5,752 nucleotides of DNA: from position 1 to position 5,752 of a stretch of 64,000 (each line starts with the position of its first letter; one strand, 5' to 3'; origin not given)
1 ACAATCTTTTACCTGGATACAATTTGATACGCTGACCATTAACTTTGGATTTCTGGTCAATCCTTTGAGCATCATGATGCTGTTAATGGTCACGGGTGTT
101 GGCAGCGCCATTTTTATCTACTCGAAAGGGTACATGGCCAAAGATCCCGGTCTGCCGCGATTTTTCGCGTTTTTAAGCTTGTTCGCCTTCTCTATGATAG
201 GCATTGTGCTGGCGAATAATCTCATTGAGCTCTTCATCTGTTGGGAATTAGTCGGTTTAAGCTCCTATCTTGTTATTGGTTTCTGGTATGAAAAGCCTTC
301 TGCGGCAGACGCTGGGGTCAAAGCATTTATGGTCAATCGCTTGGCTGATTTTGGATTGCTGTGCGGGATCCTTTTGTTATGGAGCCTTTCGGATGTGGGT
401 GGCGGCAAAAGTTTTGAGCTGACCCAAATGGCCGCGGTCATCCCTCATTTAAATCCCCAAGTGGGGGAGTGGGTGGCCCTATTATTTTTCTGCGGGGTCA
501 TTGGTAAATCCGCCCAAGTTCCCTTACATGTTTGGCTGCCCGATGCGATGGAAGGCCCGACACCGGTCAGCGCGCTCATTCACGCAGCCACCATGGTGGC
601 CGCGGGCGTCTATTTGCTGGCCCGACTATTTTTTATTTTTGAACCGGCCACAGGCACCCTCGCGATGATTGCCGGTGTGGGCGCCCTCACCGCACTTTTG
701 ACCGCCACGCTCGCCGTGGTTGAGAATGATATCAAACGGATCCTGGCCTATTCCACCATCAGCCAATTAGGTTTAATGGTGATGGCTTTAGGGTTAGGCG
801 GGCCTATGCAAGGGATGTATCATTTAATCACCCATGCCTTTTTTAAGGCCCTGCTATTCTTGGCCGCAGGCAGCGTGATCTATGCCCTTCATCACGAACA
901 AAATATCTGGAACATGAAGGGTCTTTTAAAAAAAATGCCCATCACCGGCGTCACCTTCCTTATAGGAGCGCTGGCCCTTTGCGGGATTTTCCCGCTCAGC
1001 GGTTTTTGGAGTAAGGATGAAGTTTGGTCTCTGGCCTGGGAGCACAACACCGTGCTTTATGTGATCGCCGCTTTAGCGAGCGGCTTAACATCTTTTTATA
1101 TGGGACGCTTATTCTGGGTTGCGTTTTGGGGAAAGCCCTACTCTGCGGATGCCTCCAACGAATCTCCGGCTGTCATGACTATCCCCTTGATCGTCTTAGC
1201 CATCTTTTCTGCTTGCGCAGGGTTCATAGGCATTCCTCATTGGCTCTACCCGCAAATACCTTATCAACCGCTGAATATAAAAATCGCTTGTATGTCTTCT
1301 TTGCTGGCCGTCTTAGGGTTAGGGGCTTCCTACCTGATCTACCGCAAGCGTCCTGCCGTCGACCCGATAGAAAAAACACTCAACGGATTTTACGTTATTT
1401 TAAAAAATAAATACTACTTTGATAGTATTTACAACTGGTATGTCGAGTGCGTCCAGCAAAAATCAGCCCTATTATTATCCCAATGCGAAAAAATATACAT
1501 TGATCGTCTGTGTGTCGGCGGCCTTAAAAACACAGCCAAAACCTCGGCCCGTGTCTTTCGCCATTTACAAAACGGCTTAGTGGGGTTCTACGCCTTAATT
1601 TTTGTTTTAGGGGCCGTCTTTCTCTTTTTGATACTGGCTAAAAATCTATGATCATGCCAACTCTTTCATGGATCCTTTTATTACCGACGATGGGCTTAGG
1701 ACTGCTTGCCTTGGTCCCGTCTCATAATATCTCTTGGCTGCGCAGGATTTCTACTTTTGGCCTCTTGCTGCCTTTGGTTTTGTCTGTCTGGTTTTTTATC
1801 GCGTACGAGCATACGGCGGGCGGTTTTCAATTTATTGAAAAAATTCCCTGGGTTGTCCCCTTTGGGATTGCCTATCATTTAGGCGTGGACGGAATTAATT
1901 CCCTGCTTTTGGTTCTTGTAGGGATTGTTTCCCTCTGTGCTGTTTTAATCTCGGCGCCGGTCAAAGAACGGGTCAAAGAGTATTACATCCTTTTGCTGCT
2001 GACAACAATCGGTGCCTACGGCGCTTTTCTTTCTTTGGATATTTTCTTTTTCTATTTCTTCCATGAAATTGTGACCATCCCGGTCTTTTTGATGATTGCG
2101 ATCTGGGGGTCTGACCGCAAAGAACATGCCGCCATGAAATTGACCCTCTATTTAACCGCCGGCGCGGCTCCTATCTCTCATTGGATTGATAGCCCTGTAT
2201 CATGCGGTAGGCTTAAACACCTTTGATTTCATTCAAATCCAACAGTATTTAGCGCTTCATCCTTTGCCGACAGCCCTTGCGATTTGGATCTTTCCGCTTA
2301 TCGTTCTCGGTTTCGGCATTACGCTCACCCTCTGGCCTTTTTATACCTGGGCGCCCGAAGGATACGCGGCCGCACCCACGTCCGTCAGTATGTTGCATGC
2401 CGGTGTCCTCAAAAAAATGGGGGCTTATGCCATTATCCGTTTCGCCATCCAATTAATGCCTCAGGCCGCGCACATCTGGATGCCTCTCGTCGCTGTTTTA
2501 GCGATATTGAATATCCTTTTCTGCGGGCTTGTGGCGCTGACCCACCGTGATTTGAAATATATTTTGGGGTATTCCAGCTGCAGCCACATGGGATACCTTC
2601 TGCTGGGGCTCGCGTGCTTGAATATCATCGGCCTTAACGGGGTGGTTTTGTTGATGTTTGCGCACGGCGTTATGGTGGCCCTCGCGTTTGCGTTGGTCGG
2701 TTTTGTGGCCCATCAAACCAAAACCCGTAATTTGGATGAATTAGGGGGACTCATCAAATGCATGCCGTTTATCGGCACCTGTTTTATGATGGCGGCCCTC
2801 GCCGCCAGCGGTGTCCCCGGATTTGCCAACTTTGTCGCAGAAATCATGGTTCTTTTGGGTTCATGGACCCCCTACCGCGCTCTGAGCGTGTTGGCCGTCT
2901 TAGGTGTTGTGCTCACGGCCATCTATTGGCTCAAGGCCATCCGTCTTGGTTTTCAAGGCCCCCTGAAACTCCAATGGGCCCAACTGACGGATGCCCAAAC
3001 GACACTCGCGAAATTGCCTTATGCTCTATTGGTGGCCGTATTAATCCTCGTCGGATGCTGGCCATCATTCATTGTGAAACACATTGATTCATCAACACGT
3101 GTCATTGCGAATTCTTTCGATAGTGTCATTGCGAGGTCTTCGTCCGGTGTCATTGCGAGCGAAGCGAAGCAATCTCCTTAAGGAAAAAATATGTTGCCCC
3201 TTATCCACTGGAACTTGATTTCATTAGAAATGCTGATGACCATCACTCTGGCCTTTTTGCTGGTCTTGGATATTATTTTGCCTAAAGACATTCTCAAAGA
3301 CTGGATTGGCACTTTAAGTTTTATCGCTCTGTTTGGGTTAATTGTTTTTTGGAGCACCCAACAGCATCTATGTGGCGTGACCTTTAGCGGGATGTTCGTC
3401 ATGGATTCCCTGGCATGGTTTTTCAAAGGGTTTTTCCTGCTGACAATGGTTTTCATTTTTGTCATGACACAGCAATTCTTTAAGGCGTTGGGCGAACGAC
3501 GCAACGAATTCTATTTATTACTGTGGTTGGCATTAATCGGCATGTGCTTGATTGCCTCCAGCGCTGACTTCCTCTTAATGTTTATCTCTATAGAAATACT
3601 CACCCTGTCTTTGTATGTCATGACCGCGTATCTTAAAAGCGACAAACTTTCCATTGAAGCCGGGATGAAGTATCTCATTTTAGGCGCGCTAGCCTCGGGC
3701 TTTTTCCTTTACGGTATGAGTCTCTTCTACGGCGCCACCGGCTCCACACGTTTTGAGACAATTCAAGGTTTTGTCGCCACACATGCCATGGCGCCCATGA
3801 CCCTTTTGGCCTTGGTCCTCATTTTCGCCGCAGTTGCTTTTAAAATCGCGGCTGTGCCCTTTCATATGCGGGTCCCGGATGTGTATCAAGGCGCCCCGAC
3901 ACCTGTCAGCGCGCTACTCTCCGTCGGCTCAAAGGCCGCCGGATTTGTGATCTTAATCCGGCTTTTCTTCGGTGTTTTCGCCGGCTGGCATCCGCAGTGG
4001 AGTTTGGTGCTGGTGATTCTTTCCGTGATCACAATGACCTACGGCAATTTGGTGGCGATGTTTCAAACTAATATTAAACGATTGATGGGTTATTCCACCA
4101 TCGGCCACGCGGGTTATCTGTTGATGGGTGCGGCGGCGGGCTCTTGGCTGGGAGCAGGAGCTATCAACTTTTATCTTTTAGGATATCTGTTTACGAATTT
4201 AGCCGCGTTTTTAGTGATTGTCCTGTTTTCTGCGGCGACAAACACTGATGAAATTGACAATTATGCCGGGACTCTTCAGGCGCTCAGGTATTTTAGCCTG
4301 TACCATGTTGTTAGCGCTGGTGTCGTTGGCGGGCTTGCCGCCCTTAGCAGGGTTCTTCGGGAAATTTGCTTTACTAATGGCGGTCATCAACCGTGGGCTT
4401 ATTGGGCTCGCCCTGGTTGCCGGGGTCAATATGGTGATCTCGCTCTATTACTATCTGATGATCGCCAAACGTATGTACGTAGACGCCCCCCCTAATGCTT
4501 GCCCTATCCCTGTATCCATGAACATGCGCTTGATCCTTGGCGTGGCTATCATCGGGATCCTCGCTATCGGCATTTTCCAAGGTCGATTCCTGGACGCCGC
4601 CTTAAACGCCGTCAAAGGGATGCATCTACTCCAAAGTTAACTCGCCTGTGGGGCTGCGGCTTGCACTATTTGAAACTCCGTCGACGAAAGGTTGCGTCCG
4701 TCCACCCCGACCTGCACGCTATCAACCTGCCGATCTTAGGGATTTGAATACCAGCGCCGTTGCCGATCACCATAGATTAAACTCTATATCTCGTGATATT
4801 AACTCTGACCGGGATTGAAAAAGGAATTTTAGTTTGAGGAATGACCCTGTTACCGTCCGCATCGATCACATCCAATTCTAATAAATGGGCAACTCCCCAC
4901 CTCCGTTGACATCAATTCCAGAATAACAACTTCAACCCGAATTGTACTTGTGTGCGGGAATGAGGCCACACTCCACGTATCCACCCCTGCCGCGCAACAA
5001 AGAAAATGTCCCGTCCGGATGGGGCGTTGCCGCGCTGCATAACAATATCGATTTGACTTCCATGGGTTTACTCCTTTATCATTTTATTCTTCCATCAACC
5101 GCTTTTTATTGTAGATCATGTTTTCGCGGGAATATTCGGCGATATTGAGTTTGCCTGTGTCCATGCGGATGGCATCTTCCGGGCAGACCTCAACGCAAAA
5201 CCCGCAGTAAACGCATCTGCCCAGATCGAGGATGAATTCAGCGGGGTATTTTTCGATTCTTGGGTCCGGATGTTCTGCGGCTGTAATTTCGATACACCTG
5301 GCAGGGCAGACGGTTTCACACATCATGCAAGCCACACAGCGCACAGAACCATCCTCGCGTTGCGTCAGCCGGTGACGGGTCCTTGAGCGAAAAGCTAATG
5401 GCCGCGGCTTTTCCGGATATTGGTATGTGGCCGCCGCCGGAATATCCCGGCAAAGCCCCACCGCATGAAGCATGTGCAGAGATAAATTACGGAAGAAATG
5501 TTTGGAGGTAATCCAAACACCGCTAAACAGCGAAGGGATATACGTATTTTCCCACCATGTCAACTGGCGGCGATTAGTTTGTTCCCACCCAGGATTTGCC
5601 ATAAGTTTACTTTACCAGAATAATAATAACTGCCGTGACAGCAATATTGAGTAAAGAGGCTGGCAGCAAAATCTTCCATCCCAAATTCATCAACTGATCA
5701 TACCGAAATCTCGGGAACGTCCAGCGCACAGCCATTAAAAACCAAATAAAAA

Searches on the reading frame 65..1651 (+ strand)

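Call 72: search_protein_families(library=pfam, proteins=[window:65-1651:+], max_evalue=0.00001)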
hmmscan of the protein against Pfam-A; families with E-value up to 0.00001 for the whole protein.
window:65-1651:+ (528 aa): 3 families
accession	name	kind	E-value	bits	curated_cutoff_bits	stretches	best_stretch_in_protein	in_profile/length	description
PF00361.26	Proton_antipo_M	-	1.1e-77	261.6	21.5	1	50-342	1-294/294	NADH:quinone oxidoreductase/Mrp antiporter, TM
PF00662.26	Proton_antipo_N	-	6.7e-13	48.8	24.5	1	1-34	18-51/51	NADH-Ubiquinone oxidoreductase (complex I), chain 5 N-terminus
PF06455.17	NADH5_C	-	1.1e-07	32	28.2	1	346-523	2-180/181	NADH dehydrogenase subunit 5 C-terminus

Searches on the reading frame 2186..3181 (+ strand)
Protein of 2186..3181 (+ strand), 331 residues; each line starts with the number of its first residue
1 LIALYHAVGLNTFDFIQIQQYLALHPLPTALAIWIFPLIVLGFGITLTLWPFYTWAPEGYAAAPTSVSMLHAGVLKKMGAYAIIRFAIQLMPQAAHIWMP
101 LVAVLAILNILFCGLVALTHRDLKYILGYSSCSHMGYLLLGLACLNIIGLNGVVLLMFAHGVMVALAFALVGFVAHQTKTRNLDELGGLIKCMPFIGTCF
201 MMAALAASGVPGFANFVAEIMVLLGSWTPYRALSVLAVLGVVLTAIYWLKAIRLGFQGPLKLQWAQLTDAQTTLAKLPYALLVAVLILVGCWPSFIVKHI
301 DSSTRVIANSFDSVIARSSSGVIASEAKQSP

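Call 72: search_protein_families(library=pfam, proteins=[window:2186-3181:+], max_evalue=0.00001)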
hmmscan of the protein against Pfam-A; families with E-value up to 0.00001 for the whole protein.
window:2186-3181:+ (331 aa): 1 family
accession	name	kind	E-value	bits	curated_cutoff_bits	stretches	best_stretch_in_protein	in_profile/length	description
PF00361.26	Proton_antipo_M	-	8.1e-51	173.4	21.5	1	1-244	53-294/294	NADH:quinone oxidoreductase/Mrp antiporter, TM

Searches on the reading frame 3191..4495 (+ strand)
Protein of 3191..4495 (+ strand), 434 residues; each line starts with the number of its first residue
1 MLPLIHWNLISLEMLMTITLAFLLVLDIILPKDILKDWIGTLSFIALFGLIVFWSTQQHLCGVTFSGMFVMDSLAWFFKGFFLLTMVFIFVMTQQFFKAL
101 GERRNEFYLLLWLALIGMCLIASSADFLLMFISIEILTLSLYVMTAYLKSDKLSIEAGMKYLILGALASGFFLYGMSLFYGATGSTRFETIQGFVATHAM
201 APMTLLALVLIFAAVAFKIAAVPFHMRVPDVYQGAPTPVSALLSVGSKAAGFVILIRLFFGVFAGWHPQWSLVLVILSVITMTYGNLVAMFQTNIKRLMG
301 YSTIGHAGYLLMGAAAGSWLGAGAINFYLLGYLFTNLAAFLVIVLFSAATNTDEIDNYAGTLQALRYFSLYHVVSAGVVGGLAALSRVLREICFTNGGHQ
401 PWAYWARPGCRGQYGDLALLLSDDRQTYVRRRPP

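Call 72: search_protein_families(library=pfam, proteins=[window:3191-4495:+], max_evalue=0.00001)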
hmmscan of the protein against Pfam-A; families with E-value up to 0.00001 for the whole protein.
window:3191-4495:+ (434 aa): 1 family
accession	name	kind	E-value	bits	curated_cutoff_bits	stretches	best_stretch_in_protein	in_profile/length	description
PF00361.26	Proton_antipo_M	-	5.9e-59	200.1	21.5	1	124-377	1-254/294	NADH:quinone oxidoreductase/Mrp antiporter, TM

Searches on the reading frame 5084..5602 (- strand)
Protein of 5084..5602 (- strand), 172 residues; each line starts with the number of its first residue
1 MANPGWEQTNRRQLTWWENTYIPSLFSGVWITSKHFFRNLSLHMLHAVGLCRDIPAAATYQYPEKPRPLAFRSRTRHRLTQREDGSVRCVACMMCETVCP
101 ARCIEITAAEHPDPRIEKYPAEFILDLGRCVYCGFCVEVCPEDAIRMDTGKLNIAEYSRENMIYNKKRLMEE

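Call 99: search_protein_families(library=pfam, proteins=[window:5084-5602:-], max_evalue=0.001)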
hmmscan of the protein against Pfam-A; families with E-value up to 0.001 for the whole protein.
window:5084-5602:- (172 aa): 11 families
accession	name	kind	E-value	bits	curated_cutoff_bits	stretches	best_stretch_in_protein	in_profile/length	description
PF12838.12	Fer4_7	-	6.3e-12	46.2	27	2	88-144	1-52/52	4Fe-4S dicluster domain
PF00037.32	Fer4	-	3.7e-11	42.8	21.1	1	125-146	3-24/24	4Fe-4S binding domain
PF13484.11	Fer4_16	-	8.1e-09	36.6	30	1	129-167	1-39/66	4Fe-4S double cluster binding domain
PF14697.11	Fer4_21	-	3.5e-08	33.9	35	1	129-147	40-59/59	4Fe-4S dicluster domain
PF13183.11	Fer4_8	-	6.3e-08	33.5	27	0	71-101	34-66/68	4Fe-4S dicluster domain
PF13187.11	Fer4_9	-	2.1e-07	31.3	27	1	88-145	1-52/52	4Fe-4S dicluster domain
PF12837.12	Fer4_6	-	2.8e-06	27.4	25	0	128-145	7-24/24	4Fe-4S binding domain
PF13746.11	Fer4_18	-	5.7e-06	26.9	27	0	127-143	58-74/114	4Fe-4S dicluster domain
PF12797.12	Fer4_2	-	6.8e-06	26.2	24.5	0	124-142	4-22/22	4Fe-4S binding domain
PF13534.11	Fer4_17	-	1e-05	26.4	22.2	0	76-101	33-58/61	4Fe-4S dicluster domain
PF13237.11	Fer4_10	-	1.2e-05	25.6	25.5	0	124-153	3-36/53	4Fe-4S dicluster domain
